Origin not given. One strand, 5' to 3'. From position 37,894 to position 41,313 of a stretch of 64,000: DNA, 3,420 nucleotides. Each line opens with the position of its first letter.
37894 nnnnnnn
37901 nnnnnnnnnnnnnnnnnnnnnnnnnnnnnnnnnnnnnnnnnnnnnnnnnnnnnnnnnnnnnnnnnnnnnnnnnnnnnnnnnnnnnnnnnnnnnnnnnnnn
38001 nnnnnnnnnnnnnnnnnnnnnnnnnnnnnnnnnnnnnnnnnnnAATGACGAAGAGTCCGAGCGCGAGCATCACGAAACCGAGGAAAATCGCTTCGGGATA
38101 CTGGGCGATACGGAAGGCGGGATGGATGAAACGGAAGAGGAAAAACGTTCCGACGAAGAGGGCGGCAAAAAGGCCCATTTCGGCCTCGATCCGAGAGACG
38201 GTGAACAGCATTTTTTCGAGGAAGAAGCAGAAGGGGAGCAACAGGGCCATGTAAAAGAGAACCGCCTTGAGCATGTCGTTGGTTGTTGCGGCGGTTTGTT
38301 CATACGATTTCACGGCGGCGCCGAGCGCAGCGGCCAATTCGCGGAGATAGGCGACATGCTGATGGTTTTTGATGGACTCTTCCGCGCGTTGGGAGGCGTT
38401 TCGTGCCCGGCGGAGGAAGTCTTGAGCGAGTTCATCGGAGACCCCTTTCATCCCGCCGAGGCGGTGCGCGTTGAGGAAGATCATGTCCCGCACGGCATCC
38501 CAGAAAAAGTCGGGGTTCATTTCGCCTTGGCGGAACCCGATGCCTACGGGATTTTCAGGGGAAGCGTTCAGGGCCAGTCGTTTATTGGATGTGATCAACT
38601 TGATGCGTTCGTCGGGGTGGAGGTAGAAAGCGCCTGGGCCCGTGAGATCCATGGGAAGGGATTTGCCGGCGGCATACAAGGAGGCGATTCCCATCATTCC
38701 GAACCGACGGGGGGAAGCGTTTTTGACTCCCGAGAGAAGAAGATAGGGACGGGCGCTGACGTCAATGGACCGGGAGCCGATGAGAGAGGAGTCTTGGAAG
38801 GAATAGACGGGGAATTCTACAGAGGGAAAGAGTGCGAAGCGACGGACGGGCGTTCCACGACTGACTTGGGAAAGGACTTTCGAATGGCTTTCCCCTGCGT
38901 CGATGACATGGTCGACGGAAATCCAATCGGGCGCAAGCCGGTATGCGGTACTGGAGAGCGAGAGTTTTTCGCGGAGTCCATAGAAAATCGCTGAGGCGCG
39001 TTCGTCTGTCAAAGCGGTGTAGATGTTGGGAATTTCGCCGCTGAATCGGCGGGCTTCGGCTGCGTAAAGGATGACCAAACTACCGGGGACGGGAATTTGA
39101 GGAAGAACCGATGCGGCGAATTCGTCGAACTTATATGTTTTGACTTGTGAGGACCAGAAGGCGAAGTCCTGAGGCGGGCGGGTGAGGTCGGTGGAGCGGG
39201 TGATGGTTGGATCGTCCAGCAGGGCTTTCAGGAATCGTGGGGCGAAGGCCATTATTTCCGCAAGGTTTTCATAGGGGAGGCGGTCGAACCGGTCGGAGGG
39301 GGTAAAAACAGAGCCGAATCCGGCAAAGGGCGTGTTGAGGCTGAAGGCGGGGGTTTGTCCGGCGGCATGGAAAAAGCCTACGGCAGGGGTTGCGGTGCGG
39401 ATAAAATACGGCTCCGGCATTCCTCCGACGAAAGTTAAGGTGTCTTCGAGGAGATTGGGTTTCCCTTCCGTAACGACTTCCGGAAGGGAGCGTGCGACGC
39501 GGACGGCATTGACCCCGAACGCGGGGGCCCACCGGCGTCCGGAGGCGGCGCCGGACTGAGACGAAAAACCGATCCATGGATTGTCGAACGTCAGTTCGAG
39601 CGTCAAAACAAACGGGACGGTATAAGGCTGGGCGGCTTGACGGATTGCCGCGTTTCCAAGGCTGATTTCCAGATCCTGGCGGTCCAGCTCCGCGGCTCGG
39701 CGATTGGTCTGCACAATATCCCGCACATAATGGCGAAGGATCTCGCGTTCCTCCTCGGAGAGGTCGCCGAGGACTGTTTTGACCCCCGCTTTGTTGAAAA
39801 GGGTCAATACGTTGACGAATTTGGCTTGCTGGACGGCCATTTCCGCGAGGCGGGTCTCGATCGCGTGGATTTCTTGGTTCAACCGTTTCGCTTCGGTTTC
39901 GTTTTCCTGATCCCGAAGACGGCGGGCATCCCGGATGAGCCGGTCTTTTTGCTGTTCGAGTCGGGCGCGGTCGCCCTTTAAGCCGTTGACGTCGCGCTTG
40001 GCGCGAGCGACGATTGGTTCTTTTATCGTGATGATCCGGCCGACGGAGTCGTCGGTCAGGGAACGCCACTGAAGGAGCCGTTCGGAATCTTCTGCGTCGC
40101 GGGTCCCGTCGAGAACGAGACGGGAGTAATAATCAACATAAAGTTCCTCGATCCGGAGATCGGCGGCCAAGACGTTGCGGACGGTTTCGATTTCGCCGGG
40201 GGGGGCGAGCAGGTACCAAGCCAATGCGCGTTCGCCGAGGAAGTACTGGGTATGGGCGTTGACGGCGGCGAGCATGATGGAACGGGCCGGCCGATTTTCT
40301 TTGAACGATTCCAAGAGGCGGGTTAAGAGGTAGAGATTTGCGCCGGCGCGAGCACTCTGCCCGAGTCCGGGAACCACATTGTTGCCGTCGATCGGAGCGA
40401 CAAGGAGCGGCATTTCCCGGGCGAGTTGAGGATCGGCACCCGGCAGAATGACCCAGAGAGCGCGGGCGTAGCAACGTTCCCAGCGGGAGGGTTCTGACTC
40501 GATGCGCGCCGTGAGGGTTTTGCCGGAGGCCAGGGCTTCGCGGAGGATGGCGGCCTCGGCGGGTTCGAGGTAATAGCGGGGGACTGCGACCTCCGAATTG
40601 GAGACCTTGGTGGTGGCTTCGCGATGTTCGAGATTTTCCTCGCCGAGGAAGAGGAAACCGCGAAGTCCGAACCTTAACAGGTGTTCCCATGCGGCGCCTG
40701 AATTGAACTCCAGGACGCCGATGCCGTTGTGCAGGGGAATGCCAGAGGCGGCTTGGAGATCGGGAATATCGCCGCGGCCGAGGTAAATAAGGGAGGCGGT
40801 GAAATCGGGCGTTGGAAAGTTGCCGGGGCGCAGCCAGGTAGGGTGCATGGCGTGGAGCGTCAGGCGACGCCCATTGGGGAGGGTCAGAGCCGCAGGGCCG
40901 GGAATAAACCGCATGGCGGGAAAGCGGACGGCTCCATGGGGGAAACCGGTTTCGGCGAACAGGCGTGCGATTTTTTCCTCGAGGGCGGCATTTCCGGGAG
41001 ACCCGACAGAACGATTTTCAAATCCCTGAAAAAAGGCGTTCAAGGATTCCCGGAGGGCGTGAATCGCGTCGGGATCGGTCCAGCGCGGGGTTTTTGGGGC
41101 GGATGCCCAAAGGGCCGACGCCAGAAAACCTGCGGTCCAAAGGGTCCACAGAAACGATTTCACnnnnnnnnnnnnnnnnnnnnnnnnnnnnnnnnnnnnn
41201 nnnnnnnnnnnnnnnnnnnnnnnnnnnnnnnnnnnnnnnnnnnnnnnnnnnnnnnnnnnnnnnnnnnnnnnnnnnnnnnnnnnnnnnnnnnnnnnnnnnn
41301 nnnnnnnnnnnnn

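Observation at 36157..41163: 1668-aa protein fusing a catalytically degenerate M28/PA-like periplasmic domain to a MacB-type FtsX permease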

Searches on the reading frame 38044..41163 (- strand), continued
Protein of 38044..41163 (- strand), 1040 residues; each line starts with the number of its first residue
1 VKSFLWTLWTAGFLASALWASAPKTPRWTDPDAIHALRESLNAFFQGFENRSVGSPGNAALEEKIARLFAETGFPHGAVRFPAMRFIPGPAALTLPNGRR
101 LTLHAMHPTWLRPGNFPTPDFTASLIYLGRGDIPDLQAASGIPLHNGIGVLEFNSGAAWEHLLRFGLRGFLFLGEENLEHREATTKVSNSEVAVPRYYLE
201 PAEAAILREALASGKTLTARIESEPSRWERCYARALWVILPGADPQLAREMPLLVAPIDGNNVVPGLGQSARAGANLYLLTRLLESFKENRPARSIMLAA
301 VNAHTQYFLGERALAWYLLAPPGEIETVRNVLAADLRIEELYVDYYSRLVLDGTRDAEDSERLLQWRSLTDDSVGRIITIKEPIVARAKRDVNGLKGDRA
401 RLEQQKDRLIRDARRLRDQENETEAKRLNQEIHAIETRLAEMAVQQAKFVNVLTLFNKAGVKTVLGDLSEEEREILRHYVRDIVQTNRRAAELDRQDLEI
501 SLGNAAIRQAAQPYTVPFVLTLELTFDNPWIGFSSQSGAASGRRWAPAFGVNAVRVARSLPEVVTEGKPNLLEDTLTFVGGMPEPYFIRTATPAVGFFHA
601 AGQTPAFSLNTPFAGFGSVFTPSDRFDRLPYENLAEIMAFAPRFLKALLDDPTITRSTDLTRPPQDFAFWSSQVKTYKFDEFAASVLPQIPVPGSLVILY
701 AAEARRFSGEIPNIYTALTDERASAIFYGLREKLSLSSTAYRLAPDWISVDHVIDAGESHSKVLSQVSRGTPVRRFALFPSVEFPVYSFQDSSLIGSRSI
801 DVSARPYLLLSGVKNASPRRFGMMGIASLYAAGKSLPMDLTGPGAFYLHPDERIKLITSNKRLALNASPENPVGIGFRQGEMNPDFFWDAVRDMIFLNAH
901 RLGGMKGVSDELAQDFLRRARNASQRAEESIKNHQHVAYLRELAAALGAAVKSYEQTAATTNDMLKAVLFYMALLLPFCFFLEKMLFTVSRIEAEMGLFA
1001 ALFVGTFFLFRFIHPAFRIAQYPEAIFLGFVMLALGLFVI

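Call 34: find_related_loci(query=A1, collection=genome_contigs, flank=10000)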
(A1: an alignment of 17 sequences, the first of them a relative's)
Query A1 (1668 aa) in genome_contigs; peptide patterns used: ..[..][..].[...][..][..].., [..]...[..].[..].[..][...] (x = any residue, [..] = any of these).
600 stretches matched a pattern (row limit reached: there are more); 596 encode a relative of the query (tblastn E <= 1e-3); the best 80 are kept; 80 distinct loci.
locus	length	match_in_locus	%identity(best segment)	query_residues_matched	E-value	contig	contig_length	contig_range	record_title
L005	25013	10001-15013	60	7-1668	0e+0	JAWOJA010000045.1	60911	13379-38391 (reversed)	MAG: Kiritimatiellia bacterium isolate CWP6-1.bin.133 k191_1875653, whole genome shotgun sequence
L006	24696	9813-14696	49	11-1667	0e+0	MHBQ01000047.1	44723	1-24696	MAG: Lentisphaerae bacterium RIFOXYC12_FULL_60_16 rifoxyc3_full_scaffold_175, whole genome shotgun sequence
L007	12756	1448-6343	47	4-1668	0e+0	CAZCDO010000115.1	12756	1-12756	MAG TPA_asm: uncultured Verrucomicrobiota bacterium isolate SRP272421_co1_708 genome assembly, contig: NODE_15612_length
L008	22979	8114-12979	48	28-1667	0e+0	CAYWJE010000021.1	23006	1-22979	MAG TPA_asm: uncultured Verrucomicrobiota bacterium isolate binchicken_co139_732 genome assembly, contig: NODE_3922_leng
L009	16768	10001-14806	48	54-1663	0e+0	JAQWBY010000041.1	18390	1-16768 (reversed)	MAG: Lentisphaeria bacterium isolate STF2_230 NODE_7668_length_18390_cov_9.818047_Sandtown_F2, whole genome shotgun sequ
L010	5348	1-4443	51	172-1667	0e+0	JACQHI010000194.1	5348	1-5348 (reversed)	MAG: Lentisphaerae bacterium isolate NC_groundwater_1095_Ag_S2p5_61_52 S_2p5_S6_coassembly_k141_2335027, whole genome sh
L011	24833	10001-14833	45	22-1668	0e+0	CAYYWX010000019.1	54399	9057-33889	MAG TPA_asm: uncultured Verrucomicrobiota bacterium isolate SRP062349_co5_140 genome assembly, contig: NODE_113_length_5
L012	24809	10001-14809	48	37-1667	0e+0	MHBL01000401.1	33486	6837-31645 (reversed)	MAG: Lentisphaerae bacterium RIFOXYA12_64_32 RifOxyA12_Lentisphaerae_64_32_updatedv2_46, whole genome shotgun sequence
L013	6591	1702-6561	46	39-1664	0e+0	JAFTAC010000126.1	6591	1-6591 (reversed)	MAG: Victivallales bacterium isolate RGIG3631 Goat_Rumen.Co__c454746, whole genome shotgun sequence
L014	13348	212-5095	45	28-1668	0e+0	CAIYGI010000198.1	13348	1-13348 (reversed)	uncultured bacterium isolate MJ-time_bin-3222 genome assembly, contig: bin-3222:198/347, whole genome shotgun sequence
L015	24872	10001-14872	47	31-1668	0e+0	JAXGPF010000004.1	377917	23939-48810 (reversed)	MAG: Kiritimatiellia bacterium isolate AnMBR.bin297 bin297_4, whole genome shotgun sequence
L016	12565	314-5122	48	39-1668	0e+0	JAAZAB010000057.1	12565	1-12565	MAG: Lentisphaerae bacterium isolate AS06rmzACSIP_375 75774_AS06, whole genome shotgun sequence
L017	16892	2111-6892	46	33-1662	0e+0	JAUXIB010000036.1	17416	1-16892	MAG: candidate division FCPU426 bacterium isolate CSMAG_2970 CSMAG_2970_k119_911305_length_17416_cov_12.9597, whole geno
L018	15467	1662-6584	46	28-1656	0e+0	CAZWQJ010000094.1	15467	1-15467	MAG TPA_asm: uncultured Victivallales bacterium isolate SRP272421_co1_443 genome assembly, contig: NODE_11311_length_154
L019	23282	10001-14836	46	39-1667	0e+0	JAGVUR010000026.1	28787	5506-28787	MAG: Verrucomicrobia bacterium isolate WAS_Bin_30 WAS_Bin_30_scaffold_617, whole genome shotgun sequence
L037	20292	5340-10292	30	77-1667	0e+0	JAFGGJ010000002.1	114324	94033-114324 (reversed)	MAG: Planctomycetota bacterium isolate Zod_Metabat.1381 k87_258239, whole genome shotgun sequence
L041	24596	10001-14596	26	44-1668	1e-132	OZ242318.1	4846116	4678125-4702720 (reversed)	MAG: Candidatus Latescibacterota bacterium isolate cc8e0243-aa1c-4c17-a5e8-0a9f7738ceb9 genome assembly, chromosome: 1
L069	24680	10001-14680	29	19-1665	2e-117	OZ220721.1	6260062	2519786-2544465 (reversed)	MAG: Candidatus Latescibacterota bacterium isolate 1fb1e748-2903-4aab-acc2-5860c344c101 genome assembly, chromosome: 1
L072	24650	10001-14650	25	44-1659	2e-117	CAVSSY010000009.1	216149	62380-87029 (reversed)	MAG: uncultured delta proteobacterium isolate MFD05684.bin.2.99 genome assembly, contig: contig_26972, whole genome shot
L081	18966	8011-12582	30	50-1662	4e-116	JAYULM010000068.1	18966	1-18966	MAG: Armatimonadota bacterium isolate GFS_9362 GFS_9362_67, whole genome shotgun sequence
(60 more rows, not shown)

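Call 53: search_protein_families(library=pfam, proteins=[L069:17158-18150:+, L041:17050-18060:+, L081:15808-16743:+, L072:19467-20474:+, L037:14632-15621:+, L069:18074-18523:+], max_evalue=1)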
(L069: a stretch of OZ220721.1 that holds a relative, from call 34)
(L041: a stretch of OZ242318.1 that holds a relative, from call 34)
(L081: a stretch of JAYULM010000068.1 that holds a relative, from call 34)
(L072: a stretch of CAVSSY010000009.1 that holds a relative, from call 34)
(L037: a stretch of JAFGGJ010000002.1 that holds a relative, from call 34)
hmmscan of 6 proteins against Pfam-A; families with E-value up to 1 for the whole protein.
L069:17158-18150:+ (330 aa): 0 families

L041:17050-18060:+ (336 aa): 1 family
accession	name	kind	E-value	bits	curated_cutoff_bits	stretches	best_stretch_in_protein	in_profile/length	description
PF21014.2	Slowpoke_C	-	0.14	12.7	24.2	1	184-235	25-76/121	Ca2+-activated K+ channel Slowpoke, TrkA_C like domain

L081:15808-16743:+ (311 aa): 1 family
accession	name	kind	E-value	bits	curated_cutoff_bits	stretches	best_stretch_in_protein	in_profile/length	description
PF19559.6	DUF6081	-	0.047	13.4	25.9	1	155-238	120-203/272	Family of unknown function (DUF6081)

L072:19467-20474:+ (335 aa): 2 families
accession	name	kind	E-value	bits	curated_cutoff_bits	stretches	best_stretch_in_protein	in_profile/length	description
PF18256.6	HscB_4_cys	-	0.031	14.6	26.2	1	130-145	9-24/27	Co-chaperone HscB tetracysteine metal binding motif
PF18362.6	THB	-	0.15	12.1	25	1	310-325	9-24/34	Tri-helix bundle domain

L037:14632-15621:+ (329 aa): 1 family
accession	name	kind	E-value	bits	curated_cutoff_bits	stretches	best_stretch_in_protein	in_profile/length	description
PF06853.17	DUF1249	-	0.072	13.5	25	1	260-292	35-67/116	Protein of unknown function (DUF1249)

L069:18074-18523:+ (149 aa): 2 families
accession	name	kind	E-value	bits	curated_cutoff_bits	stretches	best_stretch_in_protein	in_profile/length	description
PF05402.18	PqqD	-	1.5e-10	41.7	23.4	1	65-119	13-67/67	Coenzyme PQQ synthesis protein D (PqqD)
PF08765.17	Mor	-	0.017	15.6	24.9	1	57-99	48-85/107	Mor transcription activator family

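Call 72: search_protein_families(library=padloc, proteins=[window:38044-41163:-], max_evalue=0.01)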
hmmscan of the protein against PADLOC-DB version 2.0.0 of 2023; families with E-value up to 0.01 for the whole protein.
window:38044-41163:- (1040 aa): 0 families

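Call 78: search_protein_representatives(protein=window:38284-41163:-)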
Query: 960 residues. Proteins with E-value up to 0.001 (for the whole library): 889; up to 1e-10: 428; up to 1e-30: 75. The best 150 are listed.
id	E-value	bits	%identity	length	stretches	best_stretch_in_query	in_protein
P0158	2.9e-232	790.2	45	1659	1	14-958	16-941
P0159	2.7e-220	750.6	45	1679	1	6-957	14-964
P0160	2.2e-214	731.1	43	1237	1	9-959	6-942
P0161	3.0e-202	690.9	41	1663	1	37-958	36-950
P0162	7.4e-187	639.9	43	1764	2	357-960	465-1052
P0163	1.5e-174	599.2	39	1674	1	14-959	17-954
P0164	7.1e-169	580.4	38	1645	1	15-955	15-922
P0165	2.1e-168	578.9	43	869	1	18-848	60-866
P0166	3.8e-158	544.9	39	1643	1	41-958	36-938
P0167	1.4e-154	533.1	37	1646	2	13-396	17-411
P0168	3.4e-154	531.9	36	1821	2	50-359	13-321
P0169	6.2e-154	531.0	36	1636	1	56-955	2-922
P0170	1.4e-153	529.8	38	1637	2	446-959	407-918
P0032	4.2e-152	524.9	44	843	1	37-838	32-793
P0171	7.2e-149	514.2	35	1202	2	37-366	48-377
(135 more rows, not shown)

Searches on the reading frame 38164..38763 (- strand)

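Call 7: search_protein_families(library=pfam, proteins=[window:38164-38763:-], max_evalue=10)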
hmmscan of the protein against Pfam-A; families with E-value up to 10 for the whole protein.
window:38164-38763:- (200 aa): 1 family
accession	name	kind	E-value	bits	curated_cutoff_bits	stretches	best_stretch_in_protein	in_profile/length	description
PF06398.17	Pex24p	-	0.036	13.5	26.8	1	150-193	127-170/358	Integral peroxisomal membrane peroxin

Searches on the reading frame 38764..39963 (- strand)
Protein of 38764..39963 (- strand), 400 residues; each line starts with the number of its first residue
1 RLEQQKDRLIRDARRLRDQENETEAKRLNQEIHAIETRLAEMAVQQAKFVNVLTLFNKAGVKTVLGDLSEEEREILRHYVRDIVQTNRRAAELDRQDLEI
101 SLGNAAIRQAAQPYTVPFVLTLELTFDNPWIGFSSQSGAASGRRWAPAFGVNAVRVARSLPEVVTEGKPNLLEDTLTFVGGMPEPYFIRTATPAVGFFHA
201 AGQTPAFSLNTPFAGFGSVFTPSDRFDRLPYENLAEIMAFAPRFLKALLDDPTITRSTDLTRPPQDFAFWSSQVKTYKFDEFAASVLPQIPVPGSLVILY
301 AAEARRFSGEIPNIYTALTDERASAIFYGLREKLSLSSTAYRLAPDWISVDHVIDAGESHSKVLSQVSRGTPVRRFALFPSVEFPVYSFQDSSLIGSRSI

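Call 7: search_protein_families(library=pfam, proteins=[window:38764-39963:-], max_evalue=10)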
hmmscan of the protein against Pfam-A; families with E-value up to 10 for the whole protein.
window:38764-39963:- (400 aa): 2 families
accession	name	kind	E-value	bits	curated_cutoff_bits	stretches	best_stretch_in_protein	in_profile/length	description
PF07716.20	bZIP_2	-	0.027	15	22.3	1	11-42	20-51/54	Basic region leucine zipper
PF08286.16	Spc24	-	1.4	9.6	25.3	1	2-85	16-81/109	Spc24 subunit of Ndc80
